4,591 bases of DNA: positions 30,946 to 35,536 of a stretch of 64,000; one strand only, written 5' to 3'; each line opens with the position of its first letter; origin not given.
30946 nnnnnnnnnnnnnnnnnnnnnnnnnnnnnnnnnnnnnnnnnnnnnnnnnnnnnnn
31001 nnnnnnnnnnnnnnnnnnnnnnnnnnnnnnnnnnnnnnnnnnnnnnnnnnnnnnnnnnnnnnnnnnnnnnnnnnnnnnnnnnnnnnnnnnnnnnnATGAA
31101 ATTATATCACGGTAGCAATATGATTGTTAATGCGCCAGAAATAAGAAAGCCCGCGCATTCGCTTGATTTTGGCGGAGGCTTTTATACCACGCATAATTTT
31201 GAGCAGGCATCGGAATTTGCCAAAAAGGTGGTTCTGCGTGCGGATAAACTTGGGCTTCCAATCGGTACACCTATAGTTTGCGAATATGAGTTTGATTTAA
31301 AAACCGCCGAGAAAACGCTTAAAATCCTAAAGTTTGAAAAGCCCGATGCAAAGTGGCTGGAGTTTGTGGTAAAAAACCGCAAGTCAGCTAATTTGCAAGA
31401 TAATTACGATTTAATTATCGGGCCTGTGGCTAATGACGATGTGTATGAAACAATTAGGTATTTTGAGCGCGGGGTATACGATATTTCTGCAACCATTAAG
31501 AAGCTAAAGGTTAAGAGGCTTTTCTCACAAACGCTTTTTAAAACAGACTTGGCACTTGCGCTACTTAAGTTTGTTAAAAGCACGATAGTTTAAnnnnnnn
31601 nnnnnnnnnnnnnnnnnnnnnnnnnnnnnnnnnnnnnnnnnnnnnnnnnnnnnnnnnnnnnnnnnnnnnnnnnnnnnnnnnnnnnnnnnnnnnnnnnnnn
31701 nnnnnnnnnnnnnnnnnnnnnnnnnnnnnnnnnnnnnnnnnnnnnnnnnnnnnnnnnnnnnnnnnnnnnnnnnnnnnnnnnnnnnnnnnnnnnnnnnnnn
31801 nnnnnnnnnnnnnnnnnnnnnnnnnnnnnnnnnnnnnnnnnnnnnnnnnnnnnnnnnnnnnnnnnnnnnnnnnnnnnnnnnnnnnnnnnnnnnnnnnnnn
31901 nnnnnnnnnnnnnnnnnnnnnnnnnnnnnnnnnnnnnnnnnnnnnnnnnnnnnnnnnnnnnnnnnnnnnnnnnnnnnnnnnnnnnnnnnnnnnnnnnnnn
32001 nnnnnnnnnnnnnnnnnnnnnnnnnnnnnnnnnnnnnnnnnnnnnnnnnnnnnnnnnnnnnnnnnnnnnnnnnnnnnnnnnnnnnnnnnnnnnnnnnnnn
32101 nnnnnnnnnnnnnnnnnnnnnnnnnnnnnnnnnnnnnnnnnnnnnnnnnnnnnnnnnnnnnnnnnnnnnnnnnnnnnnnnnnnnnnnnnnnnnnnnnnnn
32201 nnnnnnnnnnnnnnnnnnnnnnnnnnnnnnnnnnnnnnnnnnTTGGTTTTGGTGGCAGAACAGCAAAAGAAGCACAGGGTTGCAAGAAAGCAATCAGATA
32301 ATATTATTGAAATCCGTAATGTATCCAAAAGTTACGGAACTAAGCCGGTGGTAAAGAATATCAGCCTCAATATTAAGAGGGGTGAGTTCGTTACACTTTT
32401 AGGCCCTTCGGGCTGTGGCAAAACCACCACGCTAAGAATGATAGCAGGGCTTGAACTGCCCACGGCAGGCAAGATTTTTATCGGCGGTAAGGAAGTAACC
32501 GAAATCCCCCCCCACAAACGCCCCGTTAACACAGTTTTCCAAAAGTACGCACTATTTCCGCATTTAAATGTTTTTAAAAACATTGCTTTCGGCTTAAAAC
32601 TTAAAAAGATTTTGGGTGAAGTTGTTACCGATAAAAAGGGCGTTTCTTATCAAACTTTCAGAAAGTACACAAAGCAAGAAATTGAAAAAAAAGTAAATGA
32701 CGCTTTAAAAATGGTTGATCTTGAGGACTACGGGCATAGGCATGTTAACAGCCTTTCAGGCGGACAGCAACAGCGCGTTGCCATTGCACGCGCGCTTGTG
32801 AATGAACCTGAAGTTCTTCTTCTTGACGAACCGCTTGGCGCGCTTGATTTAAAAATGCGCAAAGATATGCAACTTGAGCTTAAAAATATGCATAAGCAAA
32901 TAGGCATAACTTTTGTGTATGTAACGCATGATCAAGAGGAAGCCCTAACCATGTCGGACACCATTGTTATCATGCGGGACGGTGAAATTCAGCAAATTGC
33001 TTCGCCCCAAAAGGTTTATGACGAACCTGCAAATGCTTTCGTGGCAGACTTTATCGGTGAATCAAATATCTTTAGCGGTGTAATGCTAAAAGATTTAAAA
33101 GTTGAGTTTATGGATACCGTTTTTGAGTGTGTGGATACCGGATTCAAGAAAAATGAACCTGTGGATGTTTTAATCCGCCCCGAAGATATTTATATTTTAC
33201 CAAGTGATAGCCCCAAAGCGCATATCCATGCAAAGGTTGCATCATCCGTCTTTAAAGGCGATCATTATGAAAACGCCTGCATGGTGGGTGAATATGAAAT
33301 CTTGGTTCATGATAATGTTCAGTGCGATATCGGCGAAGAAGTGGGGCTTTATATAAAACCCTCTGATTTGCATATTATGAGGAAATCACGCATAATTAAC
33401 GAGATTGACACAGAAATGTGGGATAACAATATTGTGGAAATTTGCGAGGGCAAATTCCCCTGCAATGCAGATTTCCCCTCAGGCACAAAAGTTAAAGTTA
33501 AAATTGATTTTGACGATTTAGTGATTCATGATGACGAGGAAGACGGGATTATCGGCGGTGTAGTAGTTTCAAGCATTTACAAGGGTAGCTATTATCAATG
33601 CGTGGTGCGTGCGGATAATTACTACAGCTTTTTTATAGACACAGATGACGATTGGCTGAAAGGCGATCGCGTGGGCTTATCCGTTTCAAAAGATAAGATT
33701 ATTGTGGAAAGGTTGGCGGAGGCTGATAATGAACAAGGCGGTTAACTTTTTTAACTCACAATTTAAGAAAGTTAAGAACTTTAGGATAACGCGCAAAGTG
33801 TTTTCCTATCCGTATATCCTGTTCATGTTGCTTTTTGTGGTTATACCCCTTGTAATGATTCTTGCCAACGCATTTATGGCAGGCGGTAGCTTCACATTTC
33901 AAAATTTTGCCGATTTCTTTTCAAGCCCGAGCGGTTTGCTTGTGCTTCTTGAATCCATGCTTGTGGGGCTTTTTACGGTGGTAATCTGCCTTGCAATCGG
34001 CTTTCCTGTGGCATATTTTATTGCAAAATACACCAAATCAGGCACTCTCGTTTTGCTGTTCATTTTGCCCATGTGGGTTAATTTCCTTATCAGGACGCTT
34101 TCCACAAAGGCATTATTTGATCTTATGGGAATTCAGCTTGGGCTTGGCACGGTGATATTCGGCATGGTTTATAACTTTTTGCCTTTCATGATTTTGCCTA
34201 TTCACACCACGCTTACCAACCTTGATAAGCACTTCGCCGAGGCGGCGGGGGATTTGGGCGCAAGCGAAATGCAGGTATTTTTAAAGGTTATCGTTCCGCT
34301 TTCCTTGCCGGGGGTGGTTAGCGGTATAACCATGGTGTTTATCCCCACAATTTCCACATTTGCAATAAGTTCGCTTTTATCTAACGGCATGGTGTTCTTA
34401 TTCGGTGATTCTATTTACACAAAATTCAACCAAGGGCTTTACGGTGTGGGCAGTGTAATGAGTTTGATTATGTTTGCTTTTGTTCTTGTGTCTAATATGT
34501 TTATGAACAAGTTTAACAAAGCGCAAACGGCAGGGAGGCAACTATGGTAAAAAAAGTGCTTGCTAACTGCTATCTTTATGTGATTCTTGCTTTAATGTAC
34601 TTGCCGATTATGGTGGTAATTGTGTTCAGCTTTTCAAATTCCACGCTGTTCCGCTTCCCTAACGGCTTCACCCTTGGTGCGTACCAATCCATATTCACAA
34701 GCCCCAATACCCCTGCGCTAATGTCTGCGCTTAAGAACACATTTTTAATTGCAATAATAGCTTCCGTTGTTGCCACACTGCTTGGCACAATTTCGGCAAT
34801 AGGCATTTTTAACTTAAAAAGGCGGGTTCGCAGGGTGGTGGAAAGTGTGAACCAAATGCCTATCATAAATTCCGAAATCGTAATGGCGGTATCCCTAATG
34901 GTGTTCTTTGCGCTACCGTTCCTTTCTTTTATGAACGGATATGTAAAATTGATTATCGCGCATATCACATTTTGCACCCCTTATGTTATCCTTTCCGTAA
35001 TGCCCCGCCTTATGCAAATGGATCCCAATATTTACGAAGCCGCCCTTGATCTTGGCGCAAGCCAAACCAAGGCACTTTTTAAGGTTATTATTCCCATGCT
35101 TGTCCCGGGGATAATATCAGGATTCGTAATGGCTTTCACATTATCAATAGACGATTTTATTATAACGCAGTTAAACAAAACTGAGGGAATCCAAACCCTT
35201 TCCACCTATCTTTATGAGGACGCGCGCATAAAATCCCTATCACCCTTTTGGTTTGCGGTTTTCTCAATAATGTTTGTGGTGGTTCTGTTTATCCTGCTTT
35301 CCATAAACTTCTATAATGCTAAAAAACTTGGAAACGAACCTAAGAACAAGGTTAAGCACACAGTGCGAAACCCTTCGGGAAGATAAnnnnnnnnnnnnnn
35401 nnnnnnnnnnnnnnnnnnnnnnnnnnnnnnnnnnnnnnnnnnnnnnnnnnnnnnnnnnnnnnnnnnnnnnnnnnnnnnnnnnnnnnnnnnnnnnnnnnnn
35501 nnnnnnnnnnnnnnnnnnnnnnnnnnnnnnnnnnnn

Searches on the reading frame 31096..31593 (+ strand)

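Call 14: search_protein_families(library=pfam, proteins=[window:31096-31593:+], max_evalue=0.001)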
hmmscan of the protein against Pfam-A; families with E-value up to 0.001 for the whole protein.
window:31096-31593:+ (165 aa): 1 family
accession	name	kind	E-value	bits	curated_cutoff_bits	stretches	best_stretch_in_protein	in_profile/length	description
PF13151.12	DUF3990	-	9.4e-46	155.7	32.2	1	1-159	1-152/152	Protein of unknown function (DUF3990)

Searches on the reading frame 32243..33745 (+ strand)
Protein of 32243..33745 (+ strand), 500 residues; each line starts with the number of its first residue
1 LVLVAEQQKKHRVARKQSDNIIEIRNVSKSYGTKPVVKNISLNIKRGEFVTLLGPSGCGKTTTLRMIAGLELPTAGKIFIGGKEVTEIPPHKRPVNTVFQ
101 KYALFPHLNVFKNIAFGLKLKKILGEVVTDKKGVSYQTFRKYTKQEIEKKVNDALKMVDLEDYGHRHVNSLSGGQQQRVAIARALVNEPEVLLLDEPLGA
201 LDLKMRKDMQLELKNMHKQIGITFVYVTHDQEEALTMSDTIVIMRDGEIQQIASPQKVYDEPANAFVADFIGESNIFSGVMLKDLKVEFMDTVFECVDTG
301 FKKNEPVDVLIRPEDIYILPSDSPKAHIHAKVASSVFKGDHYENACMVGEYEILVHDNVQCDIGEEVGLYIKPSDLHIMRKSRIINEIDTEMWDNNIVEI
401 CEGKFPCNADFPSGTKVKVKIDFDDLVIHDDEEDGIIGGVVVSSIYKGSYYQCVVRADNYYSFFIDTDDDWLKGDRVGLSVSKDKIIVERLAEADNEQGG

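Call 14: search_protein_families(library=pfam, proteins=[window:32243-33745:+], max_evalue=0.001)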
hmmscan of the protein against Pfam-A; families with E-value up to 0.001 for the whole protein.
window:32243-33745:+ (500 aa): 2 families
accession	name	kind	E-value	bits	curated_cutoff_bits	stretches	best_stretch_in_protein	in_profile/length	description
PF00005.33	ABC_tran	-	2.4e-38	132.3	25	1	37-198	1-136/137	ABC transporter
PF08402.16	TOBE_2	-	3.1e-11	43.7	21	1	309-378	1-75/76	TOBE domain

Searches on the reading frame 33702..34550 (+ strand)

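Call 14: search_protein_families(library=pfam, proteins=[window:33702-34550:+], max_evalue=0.001)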
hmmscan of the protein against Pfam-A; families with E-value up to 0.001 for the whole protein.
window:33702-34550:+ (282 aa): 1 family
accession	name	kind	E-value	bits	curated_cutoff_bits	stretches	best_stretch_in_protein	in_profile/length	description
PF00528.27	BPD_transp_1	-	5.3e-09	36.5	26.4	1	114-273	43-180/184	Binding-protein-dependent transport system inner membrane component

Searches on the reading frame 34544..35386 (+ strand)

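Call 14: search_protein_families(library=pfam, proteins=[window:34544-35386:+], max_evalue=0.001)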
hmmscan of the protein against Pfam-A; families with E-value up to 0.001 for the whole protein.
window:34544-35386:+ (280 aa): 1 family
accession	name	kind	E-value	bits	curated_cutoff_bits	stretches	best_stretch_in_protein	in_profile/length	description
PF00528.27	BPD_transp_1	-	3.7e-14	53.3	26.4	1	78-252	2-170/184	Binding-protein-dependent transport system inner membrane component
